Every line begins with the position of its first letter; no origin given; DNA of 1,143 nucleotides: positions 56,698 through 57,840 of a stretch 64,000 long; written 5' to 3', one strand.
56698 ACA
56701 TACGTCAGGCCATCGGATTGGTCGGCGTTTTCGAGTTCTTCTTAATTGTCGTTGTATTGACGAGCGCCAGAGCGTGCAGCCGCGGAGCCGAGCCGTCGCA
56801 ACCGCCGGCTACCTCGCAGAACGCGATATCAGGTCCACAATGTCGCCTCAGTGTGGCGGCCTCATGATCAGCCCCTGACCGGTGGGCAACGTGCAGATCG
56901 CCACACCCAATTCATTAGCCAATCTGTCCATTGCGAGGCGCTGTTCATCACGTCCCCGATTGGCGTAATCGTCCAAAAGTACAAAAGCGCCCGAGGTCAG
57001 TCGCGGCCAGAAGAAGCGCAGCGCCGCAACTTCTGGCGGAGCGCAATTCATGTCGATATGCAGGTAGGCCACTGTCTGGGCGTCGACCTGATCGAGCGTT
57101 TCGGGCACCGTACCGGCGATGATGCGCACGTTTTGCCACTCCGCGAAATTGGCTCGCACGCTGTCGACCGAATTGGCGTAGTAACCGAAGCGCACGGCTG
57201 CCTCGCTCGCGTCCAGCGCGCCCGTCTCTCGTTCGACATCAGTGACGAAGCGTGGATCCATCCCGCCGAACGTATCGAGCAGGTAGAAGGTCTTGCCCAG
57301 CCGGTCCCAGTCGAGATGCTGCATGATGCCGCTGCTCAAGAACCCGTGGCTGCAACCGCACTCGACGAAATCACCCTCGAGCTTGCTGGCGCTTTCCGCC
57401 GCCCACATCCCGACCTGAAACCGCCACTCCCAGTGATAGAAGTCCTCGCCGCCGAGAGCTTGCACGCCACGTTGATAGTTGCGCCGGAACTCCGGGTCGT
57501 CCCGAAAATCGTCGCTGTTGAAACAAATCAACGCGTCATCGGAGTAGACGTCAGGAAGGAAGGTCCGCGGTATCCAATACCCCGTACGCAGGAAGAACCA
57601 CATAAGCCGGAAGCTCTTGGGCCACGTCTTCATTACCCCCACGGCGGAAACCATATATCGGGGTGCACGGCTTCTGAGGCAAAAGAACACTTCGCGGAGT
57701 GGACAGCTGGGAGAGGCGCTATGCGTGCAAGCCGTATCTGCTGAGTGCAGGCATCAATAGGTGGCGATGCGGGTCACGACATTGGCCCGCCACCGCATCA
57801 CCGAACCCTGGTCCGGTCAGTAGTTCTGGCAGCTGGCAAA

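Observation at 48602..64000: Compact, rearranged glycopeptidolipid-type NRPS locus: two Mps2-like synthetases flanking gap, a TB8.4-like protein, a methyltransferase and an mbtH remnant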

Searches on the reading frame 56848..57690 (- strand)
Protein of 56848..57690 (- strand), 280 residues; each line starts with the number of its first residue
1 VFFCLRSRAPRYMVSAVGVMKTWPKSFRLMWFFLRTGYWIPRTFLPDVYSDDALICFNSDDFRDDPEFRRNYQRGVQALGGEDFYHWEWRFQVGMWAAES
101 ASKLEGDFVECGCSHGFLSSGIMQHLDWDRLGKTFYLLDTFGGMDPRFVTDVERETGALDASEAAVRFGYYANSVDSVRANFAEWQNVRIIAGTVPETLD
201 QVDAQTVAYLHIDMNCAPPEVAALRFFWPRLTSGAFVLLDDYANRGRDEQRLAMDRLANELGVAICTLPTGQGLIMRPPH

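Call 5: search_protein_families(library=pfam, proteins=[window:56848-57690:-], max_evalue=0.01)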
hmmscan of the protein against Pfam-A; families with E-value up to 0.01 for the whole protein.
window:56848-57690:- (280 aa): 2 families
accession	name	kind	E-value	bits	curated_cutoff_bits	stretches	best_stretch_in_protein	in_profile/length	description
PF05711.17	TylF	-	3.5e-11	43.3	23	1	102-245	89-232/264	Macrocin-O-methyltransferase (TylF)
PF13578.12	Methyltransf_24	-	2e-10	41.9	26.3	1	109-242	1-105/105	Methyltransferase domain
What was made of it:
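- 56848..57654 (-): Paralogue of a TylF-type rhamnosyl O-methyltransferase (Rmt). Intact, 268 aa. PF05711 and PF13578 (call 5).
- Checked: The TylF-type methyltransferase is 57654..56848 (PF05711; call 5).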

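Call 8: find_homologous_proteins(query=window:56848-57690:-)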
Query window:56848-57690:- (280 aa): 3164 proteins with E <= 0.001 among 4722 candidates; the best 120 are listed.
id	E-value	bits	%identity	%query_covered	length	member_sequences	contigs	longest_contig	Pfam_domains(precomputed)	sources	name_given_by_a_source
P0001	3.0e-172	589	93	96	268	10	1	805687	PF05711.18,PF13578.13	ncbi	ncbi:class I SAM-dependent methyltransferase [Mycobacterium sp. 2YAF39]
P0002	4.4e-158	543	85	96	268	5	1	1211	PF05711.18,PF13578.13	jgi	jgi:hypothetical protein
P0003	5.5e-156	536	87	93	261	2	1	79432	PF05711.18,PF13578.13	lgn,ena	-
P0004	2.8e-155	534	86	93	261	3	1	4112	PF05711.18,PF13578.13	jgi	jgi:hypothetical protein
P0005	4.1e-155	533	86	93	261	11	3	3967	PF05711.18,PF13578.13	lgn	-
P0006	3.1e-154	530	84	94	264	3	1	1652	PF05711.18,PF13578.13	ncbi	-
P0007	1.7e-153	528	85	94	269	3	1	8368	PF05711.18,PF13578.13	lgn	-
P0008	8.7e-151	519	83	95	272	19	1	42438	PF05711.18,PF13578.13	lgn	-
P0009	1.2e-150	519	83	95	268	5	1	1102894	PF05711.18,PF13578.13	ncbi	ncbi:TylF/MycF/NovP-related O-methyltransferase [Mycobacterium sp. 2YAF39]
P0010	1.6e-147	508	80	95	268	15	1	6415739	PF05711.18,PF13578.13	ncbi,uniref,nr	ncbi:Macrocin-O-methyltransferase (TylF) [Mycolicibacterium rhodesiae NBB3]|uniref:Macrocin-O-methyl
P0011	1.7e-146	505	79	95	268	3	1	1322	PF05711.18,PF13578.13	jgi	jgi:Macrocin-O-methyltransferase (TylF)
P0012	2.8e-144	498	80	95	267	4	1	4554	PF05711.18,PF13578.13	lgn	-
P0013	3.9e-144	497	79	93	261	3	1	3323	PF05711.18,PF13578.13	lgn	-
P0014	7.0e-143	493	81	91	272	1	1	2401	PF05711.18,PF13578.13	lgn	-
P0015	1.2e-141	489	76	94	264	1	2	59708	PF05711.18,PF13578.13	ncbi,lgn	-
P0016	2.5e-141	488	77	95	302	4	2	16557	PF05711.18,PF13578.13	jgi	jgi:hypothetical protein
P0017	5.7e-141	487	74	95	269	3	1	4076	PF05711.18,PF13578.13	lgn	-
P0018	2.9e-140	484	78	95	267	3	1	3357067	PF05711.18,PF13578.13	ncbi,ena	-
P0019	1.7e-137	475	77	93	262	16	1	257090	PF05711.18,PF13578.13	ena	-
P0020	1.1e-134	466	76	93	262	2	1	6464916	PF05711.18,PF13578.13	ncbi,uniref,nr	ncbi:Macrocin-O-methyltransferase (TylF) [Mycobacterium sp. JS623]|uniref:class I SAM-dependent meth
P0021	2.3e-132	459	73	93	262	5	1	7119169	PF05711.18,PF13578.13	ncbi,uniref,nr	ncbi:Rmt3 protein [Mycolicibacterium smegmatis MKD8]|uniref:Rmt3 protein n=2 Tax=Mycolicibacterium s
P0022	7.2e-132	457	75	90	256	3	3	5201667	PF05711.18,PF13578.13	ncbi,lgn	ncbi:class I SAM-dependent methyltransferase [[Mycobacterium] wendilense]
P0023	1.1e-131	456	73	93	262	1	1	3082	PF05711.18,PF13578.13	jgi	jgi:hypothetical protein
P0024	1.8e-131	456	71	96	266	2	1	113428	PF05711.18,PF13578.13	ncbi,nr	ncbi:class I SAM-dependent methyltransferase [Mycobacterium sp. DSM 3803]|nr:class I SAM-dependent m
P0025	2.0e-131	455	72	96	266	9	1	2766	PF05711.18,PF13578.13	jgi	jgi:hypothetical protein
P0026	1.7e-130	452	72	93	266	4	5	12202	PF05711.18,PF13578.13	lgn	-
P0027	2.3e-130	452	73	95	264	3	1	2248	PF05711.18,PF13578.13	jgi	jgi:hypothetical protein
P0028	3.6e-130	451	74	92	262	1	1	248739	PF05711.18,PF13578.13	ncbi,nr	ncbi:class I SAM-dependent methyltransferase [Mycolicibacterium moriokaense]|nr:class I SAM-dependen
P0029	3.7e-130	451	71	93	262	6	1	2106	PF05711.18,PF13578.13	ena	-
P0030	9.7e-129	447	72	93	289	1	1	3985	PF05711.18,PF13578.13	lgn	-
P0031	1.3e-128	446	71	93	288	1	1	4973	PF05711.18,PF13578.13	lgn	-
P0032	1.9e-127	442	70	94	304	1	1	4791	PF05711.18,PF13578.13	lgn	-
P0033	1.3e-126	440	71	95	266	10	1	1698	PF05711.18,PF13578.13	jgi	jgi:Macrocin-O-methyltransferase (TylF)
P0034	2.0e-126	439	72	93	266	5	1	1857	PF05711.18,PF13578.13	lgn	-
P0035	2.4e-126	439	73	90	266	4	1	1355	PF05711.18,PF13578.13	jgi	jgi:hypothetical protein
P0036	7.9e-125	434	73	90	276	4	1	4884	PF05711.18,PF13578.13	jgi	-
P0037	1.7e-124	433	71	95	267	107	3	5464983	PF05711.18,PF13578.13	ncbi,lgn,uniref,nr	ncbi:methyltransferase [Mycobacterium intracellulare]|uniref:class I SAM-dependent methyltransferase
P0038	3.4e-124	432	72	90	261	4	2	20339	PF05711.18,PF13578.13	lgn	-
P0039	5.9e-124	431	73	90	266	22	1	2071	PF05711.18,PF13578.13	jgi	jgi:hypothetical protein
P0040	7.9e-124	431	73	90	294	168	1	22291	PF05711.18,PF13578.13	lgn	-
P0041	9.4e-124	430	68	98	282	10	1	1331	PF05711.18,PF13578.13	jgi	jgi:hypothetical protein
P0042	9.4e-124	430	73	90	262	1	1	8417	PF05711.18,PF13578.13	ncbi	ncbi:class I SAM-dependent methyltransferase [Mycolicibacterium thermoresistibile]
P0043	1.9e-123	429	71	90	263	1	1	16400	PF05711.18,PF13578.13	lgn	-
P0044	2.4e-123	429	72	90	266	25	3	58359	PF05711.18,PF13578.13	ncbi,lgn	-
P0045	2.5e-123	429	74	88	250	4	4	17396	PF05711.18,PF13578.13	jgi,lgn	jgi:hypothetical protein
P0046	2.5e-123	429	72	88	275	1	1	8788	PF05711.18,PF13578.13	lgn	-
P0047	4.9e-123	428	70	95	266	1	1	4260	PF05711.18,PF13578.13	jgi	jgi:macrocin-O-methyltransferase TylF-like protien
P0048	8.0e-123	427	69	96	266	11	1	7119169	PF05711.18,PF13578.13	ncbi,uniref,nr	ncbi:Rmt3 protein [Mycolicibacterium smegmatis MKD8]|uniref:Rmt3 protein n=1 Tax=Mycolicibacterium s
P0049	1.1e-122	427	70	95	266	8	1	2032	PF05711.18,PF13578.13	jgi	jgi:hypothetical protein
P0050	1.2e-122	427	72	90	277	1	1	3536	PF05711.18,PF13578.13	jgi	jgi:hypothetical protein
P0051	1.5e-122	426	71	90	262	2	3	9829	PF05711.18,PF13578.13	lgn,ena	-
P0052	1.5e-122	426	70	93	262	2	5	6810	PF05711.18,PF13578.13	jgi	jgi:Macrocin-O-methyltransferase (TylF)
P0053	1.6e-122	426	70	90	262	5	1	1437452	PF05711.18,PF13578.13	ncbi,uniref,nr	ncbi:methyltransferase [Mycobacteroides immunogenum]|uniref:Methyltransferase n=1 Tax=Mycobacteroide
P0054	1.8e-122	426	73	88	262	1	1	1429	PF05711.18,PF13578.13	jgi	jgi:Macrocin-O-methyltransferase (TylF)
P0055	2.0e-122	426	68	95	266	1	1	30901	PF05711.18,PF13578.13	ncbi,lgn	ncbi:TylF/MycF/NovP-related O-methyltransferase [Mycobacterium sp. NPDC003449]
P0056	3.2e-122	425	71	90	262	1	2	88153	PF05711.18,PF13578.13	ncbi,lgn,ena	-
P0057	7.2e-122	424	69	95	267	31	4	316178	PF05711.18,PF13578.13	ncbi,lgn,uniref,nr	ncbi:TylF/MycF/NovP-related O-methyltransferase [Mycobacterium parascrofulaceum]|uniref:TylF/MycF/No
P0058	8.5e-122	424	71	90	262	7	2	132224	PF05711.18,PF13578.13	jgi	jgi:hypothetical protein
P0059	8.8e-122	424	72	90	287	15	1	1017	PF05711.18,PF13578.13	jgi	jgi:hypothetical protein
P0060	1.6e-121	423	69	95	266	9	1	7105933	PF05711.18,PF13578.13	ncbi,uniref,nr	ncbi:TylF/MycF/NovP-related O-methyltransferase [Mycolicibacterium goodii]|uniref:Methyltransferase 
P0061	2.1e-121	423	72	90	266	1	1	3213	PF05711.18,PF13578.13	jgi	jgi:hypothetical protein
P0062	2.6e-121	422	70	95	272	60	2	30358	PF05711.18,PF13578.13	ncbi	ncbi:class I SAM-dependent methyltransferase [Mycobacterium avium subsp. hominissuis]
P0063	2.6e-121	422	65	99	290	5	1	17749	PF05711.18,PF13578.13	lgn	-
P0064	3.8e-121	422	71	90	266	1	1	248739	PF05711.18,PF13578.13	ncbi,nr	ncbi:class I SAM-dependent methyltransferase [Mycolicibacterium moriokaense]|nr:class I SAM-dependen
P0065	4.2e-121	422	71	90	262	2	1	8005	PF05711.18,PF13578.13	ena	-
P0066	4.7e-121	421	69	90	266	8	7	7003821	PF05711.18,PF13578.13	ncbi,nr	ncbi:methyltransferase [Mycolicibacterium smegmatis]|nr:methyltransferase [Mycolicibacterium smegmat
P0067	9.8e-121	420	71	88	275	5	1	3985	PF05711.18,PF13578.13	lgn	-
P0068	1.1e-120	420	71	90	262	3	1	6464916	PF05711.18,PF13578.13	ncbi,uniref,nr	ncbi:Macrocin-O-methyltransferase (TylF) [Mycobacterium sp. JS623]|uniref:TylF/MycF/NovP-related O-m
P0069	1.2e-120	420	71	90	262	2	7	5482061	PF05711.18,PF13578.13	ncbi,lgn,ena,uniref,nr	ncbi:methyltransferase [Mycolicibacterium chitae]|uniref:Rmt3 n=1 Tax=Mycolicibacterium chitae TaxID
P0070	1.6e-120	420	71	89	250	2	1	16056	PF05711.18,PF13578.13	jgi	jgi:hypothetical protein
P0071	2.4e-120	419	74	86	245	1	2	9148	PF05711.18,PF13578.13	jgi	jgi:hypothetical protein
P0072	2.8e-120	419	72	88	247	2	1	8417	PF05711.18,PF13578.13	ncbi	ncbi:TylF/MycF/NovP-related O-methyltransferase [Mycolicibacterium thermoresistibile]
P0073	3.0e-120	419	68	91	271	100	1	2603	PF05711.18,PF13578.13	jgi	jgi:Macrocin-O-methyltransferase (TylF)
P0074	3.1e-120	419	70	90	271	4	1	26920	PF05711.18,PF13578.13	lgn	-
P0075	3.9e-120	418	70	90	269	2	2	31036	PF05711.18,PF13578.13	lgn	-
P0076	9.6e-120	417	71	90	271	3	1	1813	PF05711.18,PF13578.13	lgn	-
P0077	1.2e-119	417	70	90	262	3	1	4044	PF05711.18,PF13578.13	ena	-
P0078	1.2e-119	417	70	90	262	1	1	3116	PF05711.18,PF13578.13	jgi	-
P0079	1.2e-119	417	71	88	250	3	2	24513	PF05711.18,PF13578.13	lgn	-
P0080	1.9e-119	416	71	90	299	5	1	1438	PF05711.18,PF13578.13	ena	-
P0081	6.0e-119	414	68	90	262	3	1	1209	PF05711.18,PF13578.13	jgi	jgi:hypothetical protein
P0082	6.6e-119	414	67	95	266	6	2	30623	PF05711.18,PF13578.13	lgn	-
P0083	8.8e-119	414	69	90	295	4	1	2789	PF05711.18,PF13578.13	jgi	-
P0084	1.2e-118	413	70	88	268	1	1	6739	PF05711.18,PF13578.13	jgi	jgi:Macrocin-O-methyltransferase (TylF)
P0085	1.6e-118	413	75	84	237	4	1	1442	PF05711.18,PF13578.13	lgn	-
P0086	5.3e-118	411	69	90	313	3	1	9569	PF05711.18,PF13578.13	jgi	jgi:hypothetical protein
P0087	6.3e-118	411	67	90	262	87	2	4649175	PF05711.18,PF13578.13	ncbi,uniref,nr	ncbi:methyltransferase [Mycobacteroides saopaulense]|uniref:Methyltransferase n=1 Tax=Mycobacteroide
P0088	1.3e-117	410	68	90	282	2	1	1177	PF05711.18,PF13578.13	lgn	-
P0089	1.5e-117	410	67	95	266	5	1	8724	PF05711.18,PF13578.13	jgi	jgi:hypothetical protein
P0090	1.7e-117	410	67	95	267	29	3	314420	PF05711.18,PF13578.13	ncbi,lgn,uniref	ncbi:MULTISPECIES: TylF/MycF/NovP-related O-methyltransferase [unclassified Mycolicibacterium]|unire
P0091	1.7e-117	410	66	95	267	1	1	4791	PF05711.18,PF13578.13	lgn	-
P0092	5.4e-117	408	67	90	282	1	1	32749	PF05711.18,PF13578.13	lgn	-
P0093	7.6e-117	408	70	88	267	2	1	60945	PF05711.18,PF13578.13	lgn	-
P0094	1.5e-116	407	67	96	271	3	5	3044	PF05711.18,PF13578.13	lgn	-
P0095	5.2e-116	405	64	98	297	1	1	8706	PF05711.18,PF13578.13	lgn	-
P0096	6.4e-116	405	71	85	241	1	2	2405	PF05711.18,PF13578.13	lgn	-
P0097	3.1e-115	402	70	85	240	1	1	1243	PF05711.18,PF13578.13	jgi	jgi:hypothetical protein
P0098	5.4e-115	401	66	90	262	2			PF05711.18,PF13578.13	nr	nr:class I SAM-dependent methyltransferase [Mycobacterium neglectum]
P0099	7.0e-115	401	65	95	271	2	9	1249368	PF05711.18,PF13578.13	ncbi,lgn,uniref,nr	ncbi:methyltransferase [Mycobacterium montefiorense]|uniref:Methyltransferase n=2 Tax=Mycobacterium 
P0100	7.5e-115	401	74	83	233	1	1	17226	PF05711.18,PF13578.13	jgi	jgi:hypothetical protein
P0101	2.4e-114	399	69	88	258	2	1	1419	PF05711.18,PF13578.13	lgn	-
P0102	3.2e-114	399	68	90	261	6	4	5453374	PF05711.18,PF13578.13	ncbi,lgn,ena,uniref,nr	ncbi:class I SAM-dependent methyltransferase [[Mycobacterium] burgundiense]|uniref:Class I SAM-depen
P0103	5.9e-114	398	67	89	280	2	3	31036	PF05711.18,PF13578.13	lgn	-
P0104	7.4e-114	398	67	90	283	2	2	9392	PF05711.18,PF13578.13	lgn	-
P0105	1.1e-113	397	67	91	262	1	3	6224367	PF05711.18,PF13578.13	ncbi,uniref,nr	ncbi:MtfD protein [Mycobacterium lentiflavum]|uniref:Class I SAM-dependent methyltransferase n=1 Tax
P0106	1.7e-113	397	67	88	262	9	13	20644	PF05711.18,PF13578.13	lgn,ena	-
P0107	4.4e-113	395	67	90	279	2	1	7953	PF05711.18,PF13578.13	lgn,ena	-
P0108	1.2e-112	394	65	91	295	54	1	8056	PF05711.18,PF13578.13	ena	-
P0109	1.5e-112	394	67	90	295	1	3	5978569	PF05711.18,PF13578.13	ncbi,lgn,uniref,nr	ncbi:TylF/MycF family methyltransferase [Mycobacterium sp. SMC-2]|uniref:TylF/MycF family methyltran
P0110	7.6e-112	391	65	93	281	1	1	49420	PF05711.18,PF13578.13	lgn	-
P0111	9.4e-112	391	67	90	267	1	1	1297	PF05711.18,PF13578.13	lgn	-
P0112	5.6e-111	388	63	96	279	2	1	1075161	PF05711.18,PF13578.13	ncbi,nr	ncbi:hypothetical protein HNP40_000104 [Mycobacteroides chelonae]|nr:hypothetical protein [Mycobacte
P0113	8.7e-111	388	66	90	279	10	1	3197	PF05711.18,PF13578.13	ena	-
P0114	1.9e-110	387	66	90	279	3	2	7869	PF05711.18,PF13578.13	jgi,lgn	jgi:hypothetical protein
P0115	2.4e-110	386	66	89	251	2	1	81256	PF05711.18,PF13578.13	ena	-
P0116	2.5e-110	386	67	90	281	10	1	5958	PF05711.18,PF13578.13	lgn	-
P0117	3.8e-110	386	62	98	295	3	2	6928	PF05711.18,PF13578.13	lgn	-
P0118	9.4e-110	384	67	88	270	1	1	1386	PF05711.18,PF13578.13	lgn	-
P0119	9.7e-110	384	67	87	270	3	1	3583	PF05711.18,PF13578.13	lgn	-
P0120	1.0e-109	384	65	90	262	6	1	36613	PF05711.18,PF13578.13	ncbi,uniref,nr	ncbi:class I SAM-dependent methyltransferase [Mycobacterium sp. ACS4054]|uniref:class I SAM-dependen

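Call 9: find_encoding_contigs(protein=P0001, flank=10000, max_places=3)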
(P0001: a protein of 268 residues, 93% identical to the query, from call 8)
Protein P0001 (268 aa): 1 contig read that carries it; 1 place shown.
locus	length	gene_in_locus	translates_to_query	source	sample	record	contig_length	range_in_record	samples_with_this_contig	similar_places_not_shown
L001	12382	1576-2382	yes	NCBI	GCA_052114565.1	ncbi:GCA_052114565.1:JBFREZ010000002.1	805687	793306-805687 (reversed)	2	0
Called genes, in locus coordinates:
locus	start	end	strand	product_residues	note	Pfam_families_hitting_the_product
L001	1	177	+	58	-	?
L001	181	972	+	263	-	PF11139:SfLAP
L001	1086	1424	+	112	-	-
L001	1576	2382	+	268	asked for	PF05711:TylF, PF13578:Methyltransf_24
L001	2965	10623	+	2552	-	PF00501:AMP-binding, PF13193:AMP-binding_C, PF00550:PP-binding, PF00668:Condensation, PF00501:AMP-binding, PF13193:AMP-binding_C, PF00550:PP-binding, PF07993:NAD_binding_4, +1 more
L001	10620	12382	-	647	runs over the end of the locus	PF13589:HATPase_c_3, PF00183:HSP90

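Call 10: find_encoding_contigs(protein=P0010, flank=10000, max_places=3)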
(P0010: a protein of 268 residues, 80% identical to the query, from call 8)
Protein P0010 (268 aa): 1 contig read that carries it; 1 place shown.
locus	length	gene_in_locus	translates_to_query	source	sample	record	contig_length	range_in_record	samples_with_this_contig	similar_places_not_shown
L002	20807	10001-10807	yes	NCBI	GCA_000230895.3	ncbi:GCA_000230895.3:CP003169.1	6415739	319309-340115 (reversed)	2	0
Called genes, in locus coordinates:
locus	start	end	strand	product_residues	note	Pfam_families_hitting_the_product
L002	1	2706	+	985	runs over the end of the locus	PF03176:MMPL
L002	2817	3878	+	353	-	PF01073:3Beta_HSD, PF01370:Epimerase, PF04321:RmlD_sub_bind (weak), PF16363:GDP_Man_Dehyd, PF07993:NAD_binding_4, PF01370:Epimerase, PF04321:RmlD_sub_bind, PF16363:GDP_Man_Dehyd, +1 more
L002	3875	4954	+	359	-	PF01757:Acyl_transf_3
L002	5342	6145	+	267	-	PF05711:TylF, PF13578:Methyltransf_24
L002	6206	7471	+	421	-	PF03033:Glyco_transf_28, PF06722:EryCIII-like_C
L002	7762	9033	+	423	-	PF03033:Glyco_transf_28 (weak), PF06722:EryCIII-like_C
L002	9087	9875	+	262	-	PF05711:TylF, PF13578:Methyltransf_24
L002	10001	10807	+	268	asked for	PF05711:TylF, PF13578:Methyltransf_24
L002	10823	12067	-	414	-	PF03033:Glyco_transf_28, PF06722:EryCIII-like_C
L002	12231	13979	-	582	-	-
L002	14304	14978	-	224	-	-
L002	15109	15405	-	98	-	-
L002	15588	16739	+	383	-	PF01041:DegT_DnrJ_EryC1, PF00155:Aminotran_1_2, PF00266:Aminotran_5 (faint)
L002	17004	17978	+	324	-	PF00535:Glycos_transf_2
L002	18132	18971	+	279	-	PF13489:Methyltransf_23 (weak), PF08241:Methyltransf_11 (weak), PF08242:Methyltransf_12 (weak)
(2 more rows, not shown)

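Call 11: find_encoding_contigs(protein=P0009, flank=10000, max_places=3)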
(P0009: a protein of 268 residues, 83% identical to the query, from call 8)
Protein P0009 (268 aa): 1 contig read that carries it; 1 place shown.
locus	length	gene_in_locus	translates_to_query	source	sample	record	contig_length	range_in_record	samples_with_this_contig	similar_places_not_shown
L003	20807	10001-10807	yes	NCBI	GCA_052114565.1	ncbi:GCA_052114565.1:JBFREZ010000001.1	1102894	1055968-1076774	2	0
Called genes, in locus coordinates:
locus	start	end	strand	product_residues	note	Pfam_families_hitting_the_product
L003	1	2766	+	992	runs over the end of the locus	PF03176:MMPL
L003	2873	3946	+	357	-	PF01073:3Beta_HSD, PF01370:Epimerase, PF04321:RmlD_sub_bind (weak), PF07993:NAD_binding_4, PF16363:GDP_Man_Dehyd, PF01370:Epimerase, PF04321:RmlD_sub_bind (weak), PF16363:GDP_Man_Dehyd, +1 more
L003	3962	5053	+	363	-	PF01757:Acyl_transf_3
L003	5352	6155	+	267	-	PF05711:TylF, PF13578:Methyltransf_24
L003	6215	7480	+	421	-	PF03033:Glyco_transf_28, PF06722:EryCIII-like_C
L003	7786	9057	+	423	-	PF03033:Glyco_transf_28 (weak), PF06722:EryCIII-like_C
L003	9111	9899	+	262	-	PF05711:TylF, PF13578:Methyltransf_24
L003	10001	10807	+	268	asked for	PF05711:TylF, PF13578:Methyltransf_24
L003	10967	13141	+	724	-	PF01757:Acyl_transf_3, PF19040:SGNH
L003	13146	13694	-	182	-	PF13489:Methyltransf_23, PF13847:Methyltransf_31 (weak), PF13649:Methyltransf_25, PF08241:Methyltransf_11, PF08242:Methyltransf_12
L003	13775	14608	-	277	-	PF13489:Methyltransf_23, PF08241:Methyltransf_11, PF08242:Methyltransf_12, PF13649:Methyltransf_25 (weak)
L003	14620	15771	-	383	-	PF01041:DegT_DnrJ_EryC1, PF01212:Beta_elim_lyase (faint), PF00155:Aminotran_1_2, PF00266:Aminotran_5 (weak), PF01276:OKR_DC_1 (weak)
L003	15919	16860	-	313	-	PF00535:Glycos_transf_2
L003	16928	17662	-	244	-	PF08889:WbqC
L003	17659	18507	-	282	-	PF00551:Formyl_trans_N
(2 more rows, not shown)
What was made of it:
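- The nearest relative has a full mmpL-atf-rmt-gtf-gtf-rmt-rmt tailoring cluster on another contig (call 11).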

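Call 22: find_encoding_contigs(protein=window:56848-57654:-, flank=10000, max_places=3)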
Protein window:56848-57654:- (268 aa): no gene with exactly this product is on record in the collection.
